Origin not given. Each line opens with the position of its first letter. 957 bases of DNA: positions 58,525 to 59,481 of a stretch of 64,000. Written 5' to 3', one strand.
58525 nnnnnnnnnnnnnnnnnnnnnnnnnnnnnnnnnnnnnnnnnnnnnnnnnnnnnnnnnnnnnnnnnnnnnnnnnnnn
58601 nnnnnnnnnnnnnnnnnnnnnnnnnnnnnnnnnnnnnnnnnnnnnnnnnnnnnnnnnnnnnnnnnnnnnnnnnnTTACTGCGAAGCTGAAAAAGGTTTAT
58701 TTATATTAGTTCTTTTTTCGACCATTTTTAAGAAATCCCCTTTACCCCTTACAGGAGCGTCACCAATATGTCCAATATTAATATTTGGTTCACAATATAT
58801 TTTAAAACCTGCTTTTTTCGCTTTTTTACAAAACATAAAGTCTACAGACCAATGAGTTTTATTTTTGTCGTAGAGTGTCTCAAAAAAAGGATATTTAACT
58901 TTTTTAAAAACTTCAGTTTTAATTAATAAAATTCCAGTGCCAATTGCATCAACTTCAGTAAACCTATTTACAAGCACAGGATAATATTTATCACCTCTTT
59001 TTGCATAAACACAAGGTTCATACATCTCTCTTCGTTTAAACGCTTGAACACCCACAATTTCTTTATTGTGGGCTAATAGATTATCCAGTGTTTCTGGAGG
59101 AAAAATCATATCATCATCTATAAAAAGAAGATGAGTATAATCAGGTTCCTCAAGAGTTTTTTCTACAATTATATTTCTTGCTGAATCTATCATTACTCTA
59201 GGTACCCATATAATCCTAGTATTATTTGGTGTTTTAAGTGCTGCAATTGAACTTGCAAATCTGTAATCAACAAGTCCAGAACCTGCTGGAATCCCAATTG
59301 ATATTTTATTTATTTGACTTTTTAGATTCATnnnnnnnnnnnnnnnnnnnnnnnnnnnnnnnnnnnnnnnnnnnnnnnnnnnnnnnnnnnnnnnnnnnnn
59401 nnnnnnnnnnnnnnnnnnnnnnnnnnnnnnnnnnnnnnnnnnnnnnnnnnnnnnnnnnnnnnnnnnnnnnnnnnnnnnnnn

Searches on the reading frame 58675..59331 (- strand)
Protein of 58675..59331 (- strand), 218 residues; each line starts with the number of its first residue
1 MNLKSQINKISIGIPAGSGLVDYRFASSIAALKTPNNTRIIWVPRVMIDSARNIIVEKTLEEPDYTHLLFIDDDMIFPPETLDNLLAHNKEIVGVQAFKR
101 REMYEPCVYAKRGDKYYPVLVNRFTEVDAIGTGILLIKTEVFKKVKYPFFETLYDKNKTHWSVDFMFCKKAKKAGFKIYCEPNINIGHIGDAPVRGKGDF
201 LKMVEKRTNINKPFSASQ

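Call 55: search_protein_families(library=pfam, proteins=[window:58675-59331:-], max_evalue=0.001)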
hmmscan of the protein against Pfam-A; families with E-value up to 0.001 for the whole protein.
window:58675-59331:- (218 aa): 1 family
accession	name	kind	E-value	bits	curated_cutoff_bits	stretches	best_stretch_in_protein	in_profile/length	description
PF03452.20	Anp1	-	5.8e-07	29.7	28.8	1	45-101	118-174/263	Anp1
